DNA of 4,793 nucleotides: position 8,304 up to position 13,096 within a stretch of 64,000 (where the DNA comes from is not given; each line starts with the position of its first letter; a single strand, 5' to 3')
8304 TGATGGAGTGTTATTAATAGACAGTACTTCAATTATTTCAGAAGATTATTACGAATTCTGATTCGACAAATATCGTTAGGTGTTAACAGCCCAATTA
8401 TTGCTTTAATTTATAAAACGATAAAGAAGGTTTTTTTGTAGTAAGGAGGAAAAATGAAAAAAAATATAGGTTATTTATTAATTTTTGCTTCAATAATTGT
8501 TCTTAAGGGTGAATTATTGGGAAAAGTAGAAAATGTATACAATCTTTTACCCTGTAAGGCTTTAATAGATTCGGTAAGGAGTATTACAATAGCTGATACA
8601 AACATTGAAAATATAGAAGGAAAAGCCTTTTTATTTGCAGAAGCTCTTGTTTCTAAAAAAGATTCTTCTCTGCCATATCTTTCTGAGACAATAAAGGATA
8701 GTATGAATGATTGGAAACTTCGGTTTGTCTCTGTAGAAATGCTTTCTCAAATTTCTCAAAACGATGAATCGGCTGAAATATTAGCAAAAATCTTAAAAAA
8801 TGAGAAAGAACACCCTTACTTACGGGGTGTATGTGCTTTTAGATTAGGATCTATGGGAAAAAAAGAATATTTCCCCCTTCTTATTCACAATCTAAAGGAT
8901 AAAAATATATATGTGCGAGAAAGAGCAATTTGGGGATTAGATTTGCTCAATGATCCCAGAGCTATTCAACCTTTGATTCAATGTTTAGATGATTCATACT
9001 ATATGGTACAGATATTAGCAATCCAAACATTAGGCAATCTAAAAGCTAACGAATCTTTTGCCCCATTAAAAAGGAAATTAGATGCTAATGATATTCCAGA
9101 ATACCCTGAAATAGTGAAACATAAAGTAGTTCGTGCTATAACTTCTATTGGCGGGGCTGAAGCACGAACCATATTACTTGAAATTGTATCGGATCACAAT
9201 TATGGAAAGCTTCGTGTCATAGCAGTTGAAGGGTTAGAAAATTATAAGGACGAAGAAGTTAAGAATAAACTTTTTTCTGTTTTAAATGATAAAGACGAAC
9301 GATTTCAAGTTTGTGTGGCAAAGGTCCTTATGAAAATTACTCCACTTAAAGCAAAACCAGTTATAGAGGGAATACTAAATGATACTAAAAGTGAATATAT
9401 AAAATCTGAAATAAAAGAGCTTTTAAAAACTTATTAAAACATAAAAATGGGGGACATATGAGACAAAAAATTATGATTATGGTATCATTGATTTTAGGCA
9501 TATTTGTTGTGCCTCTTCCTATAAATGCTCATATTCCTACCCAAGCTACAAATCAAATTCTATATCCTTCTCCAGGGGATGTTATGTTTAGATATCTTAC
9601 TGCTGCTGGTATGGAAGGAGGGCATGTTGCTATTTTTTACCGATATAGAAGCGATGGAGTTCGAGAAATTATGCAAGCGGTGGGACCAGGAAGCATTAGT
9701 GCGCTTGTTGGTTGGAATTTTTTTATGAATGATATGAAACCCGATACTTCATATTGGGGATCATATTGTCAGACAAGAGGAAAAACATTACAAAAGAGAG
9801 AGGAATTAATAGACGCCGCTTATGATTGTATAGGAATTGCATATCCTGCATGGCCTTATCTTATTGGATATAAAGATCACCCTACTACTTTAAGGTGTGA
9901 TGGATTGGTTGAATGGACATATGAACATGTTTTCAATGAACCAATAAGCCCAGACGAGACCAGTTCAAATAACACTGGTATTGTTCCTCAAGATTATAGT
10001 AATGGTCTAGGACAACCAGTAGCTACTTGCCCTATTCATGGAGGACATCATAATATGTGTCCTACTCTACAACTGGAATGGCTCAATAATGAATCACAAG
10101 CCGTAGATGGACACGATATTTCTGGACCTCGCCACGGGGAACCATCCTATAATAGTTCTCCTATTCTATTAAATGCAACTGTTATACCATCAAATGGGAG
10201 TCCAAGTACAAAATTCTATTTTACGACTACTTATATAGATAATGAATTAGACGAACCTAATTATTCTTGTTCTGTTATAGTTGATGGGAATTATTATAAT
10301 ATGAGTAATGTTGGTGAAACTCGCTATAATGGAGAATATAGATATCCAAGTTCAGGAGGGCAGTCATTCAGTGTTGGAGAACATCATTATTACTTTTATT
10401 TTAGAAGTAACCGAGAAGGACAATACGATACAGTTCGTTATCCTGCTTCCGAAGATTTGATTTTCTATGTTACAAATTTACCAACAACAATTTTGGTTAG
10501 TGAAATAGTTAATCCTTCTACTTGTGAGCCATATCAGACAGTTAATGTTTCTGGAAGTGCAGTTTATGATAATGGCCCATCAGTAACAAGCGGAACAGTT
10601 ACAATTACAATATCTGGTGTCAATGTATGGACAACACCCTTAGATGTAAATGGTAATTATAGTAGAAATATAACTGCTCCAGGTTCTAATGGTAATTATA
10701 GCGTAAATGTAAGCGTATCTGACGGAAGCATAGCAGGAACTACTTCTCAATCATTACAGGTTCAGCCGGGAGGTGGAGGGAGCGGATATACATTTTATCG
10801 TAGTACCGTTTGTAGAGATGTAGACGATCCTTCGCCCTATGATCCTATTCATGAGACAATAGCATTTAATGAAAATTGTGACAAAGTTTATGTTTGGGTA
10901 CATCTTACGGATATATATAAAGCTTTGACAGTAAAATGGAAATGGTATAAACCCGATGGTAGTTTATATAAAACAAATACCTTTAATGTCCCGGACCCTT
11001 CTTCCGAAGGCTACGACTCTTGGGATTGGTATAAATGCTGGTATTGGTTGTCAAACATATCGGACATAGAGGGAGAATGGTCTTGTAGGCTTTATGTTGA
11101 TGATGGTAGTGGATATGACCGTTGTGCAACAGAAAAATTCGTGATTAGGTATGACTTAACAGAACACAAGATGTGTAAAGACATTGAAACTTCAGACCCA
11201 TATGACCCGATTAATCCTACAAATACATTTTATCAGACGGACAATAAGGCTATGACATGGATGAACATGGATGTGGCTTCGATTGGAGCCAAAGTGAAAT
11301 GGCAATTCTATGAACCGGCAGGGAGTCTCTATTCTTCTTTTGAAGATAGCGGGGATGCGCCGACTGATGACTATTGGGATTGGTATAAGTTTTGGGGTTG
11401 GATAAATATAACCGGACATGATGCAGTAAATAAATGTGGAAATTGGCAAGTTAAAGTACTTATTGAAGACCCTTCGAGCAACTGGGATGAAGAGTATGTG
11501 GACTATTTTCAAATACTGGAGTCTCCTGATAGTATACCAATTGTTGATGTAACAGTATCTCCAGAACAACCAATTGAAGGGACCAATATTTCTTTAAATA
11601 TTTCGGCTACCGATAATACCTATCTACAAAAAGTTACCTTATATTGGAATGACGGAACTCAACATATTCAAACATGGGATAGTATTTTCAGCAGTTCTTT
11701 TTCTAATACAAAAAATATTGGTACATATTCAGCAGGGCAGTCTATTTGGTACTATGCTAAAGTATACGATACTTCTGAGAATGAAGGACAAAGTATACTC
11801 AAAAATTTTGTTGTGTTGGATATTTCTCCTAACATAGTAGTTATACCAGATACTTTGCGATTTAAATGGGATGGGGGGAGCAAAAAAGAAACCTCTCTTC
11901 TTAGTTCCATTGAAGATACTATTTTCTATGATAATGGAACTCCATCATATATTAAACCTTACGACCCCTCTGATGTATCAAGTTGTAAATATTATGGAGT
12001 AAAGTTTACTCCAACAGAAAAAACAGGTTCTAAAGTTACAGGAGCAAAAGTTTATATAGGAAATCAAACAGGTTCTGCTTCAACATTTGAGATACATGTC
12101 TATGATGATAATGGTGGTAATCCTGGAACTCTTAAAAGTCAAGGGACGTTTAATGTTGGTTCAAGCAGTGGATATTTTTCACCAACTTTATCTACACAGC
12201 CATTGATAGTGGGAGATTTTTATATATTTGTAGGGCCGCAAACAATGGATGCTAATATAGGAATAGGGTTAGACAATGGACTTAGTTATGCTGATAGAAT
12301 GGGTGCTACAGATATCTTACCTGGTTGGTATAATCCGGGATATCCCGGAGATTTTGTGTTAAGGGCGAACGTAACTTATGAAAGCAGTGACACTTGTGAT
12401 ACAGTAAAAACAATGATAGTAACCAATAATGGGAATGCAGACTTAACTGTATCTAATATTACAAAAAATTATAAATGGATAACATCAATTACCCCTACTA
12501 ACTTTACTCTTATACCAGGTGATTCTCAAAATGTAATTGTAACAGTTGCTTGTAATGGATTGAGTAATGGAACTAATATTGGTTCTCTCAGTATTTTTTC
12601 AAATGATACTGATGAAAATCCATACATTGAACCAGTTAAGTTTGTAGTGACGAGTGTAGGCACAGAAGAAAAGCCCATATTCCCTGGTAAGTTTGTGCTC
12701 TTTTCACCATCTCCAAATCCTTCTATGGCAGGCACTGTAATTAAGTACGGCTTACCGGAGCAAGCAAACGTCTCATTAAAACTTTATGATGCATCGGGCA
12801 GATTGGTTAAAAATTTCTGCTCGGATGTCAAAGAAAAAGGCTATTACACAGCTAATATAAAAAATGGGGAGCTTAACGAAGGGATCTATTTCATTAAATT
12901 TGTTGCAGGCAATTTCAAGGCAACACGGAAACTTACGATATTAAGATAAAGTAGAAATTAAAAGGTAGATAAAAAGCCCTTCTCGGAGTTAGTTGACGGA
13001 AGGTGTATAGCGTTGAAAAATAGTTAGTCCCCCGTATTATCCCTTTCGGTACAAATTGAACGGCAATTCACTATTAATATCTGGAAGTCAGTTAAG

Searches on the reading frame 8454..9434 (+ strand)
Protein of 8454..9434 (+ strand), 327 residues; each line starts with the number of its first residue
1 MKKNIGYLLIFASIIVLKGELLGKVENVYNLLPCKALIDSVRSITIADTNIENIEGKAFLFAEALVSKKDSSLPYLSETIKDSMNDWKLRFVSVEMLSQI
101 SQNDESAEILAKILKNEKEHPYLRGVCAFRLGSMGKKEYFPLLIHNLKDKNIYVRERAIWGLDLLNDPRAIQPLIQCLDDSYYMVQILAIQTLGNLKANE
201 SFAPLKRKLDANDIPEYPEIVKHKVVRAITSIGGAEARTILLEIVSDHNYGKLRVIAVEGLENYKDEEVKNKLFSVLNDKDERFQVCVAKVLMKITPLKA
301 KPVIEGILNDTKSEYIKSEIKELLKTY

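Call 12: search_protein_families(library=pfam, proteins=[window:8454-9434:+], max_evalue=1)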
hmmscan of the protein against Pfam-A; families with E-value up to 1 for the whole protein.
window:8454-9434:+ (327 aa): 8 families
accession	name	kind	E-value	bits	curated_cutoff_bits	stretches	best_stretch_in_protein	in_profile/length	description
PF13646.12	HEAT_2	-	1.6e-32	112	27.7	4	110-193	4-87/88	HEAT repeats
PF03130.22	HEAT_PBS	-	7e-16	57.3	20.9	1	154-180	1-27/27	PBS lyase HEAT-like repeat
PF02985.28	HEAT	-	3.1e-09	36.7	23.5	2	140-162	2-24/31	HEAT repeat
PF12717.13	Cnd1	-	0.0002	21.9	26.4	1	125-200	9-89/162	non-SMC mitotic condensation complex subunit 1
PF00514.29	Arm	-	0.00026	21.4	20.6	1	166-196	9-39/41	Armadillo/beta-catenin-like repeat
PF01347.28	Vitellogenin_N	-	0.00027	20.1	24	0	70-128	492-553/590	Lipoprotein amino terminal region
PF13513.12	HEAT_EZ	-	0.0016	19.4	27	0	139-162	29-52/55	HEAT-like repeat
PF14668.11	RICTOR_V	-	0.0046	17.6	27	0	77-112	33-67/71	Rapamycin-insensitive companion of mTOR, domain 5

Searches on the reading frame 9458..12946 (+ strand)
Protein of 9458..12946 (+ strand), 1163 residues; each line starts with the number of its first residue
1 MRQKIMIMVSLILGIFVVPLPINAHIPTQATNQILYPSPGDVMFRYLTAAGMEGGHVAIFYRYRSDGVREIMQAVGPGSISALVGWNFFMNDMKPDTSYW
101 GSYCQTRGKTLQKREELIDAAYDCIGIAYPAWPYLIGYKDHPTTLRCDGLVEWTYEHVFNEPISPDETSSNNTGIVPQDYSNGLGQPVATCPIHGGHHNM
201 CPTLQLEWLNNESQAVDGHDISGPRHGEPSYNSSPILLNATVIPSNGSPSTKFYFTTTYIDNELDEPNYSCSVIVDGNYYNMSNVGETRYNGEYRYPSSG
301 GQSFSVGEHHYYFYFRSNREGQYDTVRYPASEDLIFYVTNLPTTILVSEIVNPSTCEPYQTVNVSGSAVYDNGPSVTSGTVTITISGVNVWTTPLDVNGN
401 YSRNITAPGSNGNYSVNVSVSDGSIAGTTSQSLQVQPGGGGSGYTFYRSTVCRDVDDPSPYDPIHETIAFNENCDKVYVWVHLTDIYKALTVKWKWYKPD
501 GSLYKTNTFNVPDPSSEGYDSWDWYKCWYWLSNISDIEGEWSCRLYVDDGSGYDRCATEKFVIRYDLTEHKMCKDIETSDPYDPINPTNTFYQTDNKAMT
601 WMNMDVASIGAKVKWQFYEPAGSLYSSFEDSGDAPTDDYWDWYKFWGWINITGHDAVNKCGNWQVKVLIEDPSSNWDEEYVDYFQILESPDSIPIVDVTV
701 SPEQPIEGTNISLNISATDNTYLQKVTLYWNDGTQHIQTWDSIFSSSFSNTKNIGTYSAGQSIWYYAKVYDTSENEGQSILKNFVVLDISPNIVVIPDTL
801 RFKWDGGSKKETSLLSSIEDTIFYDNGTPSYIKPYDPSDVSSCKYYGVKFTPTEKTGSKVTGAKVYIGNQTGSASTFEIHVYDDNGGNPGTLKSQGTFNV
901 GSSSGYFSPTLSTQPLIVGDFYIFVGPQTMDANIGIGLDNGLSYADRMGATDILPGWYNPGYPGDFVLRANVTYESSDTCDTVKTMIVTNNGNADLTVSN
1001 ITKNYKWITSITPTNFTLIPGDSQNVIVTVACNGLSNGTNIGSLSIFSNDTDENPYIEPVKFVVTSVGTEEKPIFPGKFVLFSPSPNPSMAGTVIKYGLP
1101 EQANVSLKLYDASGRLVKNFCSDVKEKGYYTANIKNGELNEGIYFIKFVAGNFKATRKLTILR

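Call 12: search_protein_families(library=pfam, proteins=[window:9458-12946:+], max_evalue=1)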
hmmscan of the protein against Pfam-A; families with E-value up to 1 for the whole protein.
window:9458-12946:+ (1163 aa): 8 families
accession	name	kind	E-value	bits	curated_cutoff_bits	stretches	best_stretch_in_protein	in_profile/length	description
PF18962.6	Por_Secre_tail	-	5.2e-07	30.3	27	1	1086-1161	3-75/75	Secretion system C-terminal sorting domain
PF22544.2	HYDIN_VesB_CFA65-like_Ig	-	0.00026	21.6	25.5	1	983-1052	22-90/100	HYDIN/CFA65/VesB-like, Ig-like domain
PF22067.2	Cep192_D3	-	0.012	16.1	27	1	982-1033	19-70/99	Cep192 domain 3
PF23861.1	Ribophorin_II_2nd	-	0.046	14.3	23.4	0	410-435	76-103/105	Ribophorin II second domain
PF13860.13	FlgD_ig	-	0.046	14.2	27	1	1095-1148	14-73/79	FlgD Ig-like domain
PF18911.6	PKD_4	-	0.2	12.1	27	0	410-435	58-83/85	PKD domain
PF19077.6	Big_13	-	0.29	12.1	27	1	380-432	42-93/102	Bacterial Ig-like domain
PF07661.19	MORN_2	-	0.61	10.9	29.6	0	493-509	4-20/22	MORN repeat variant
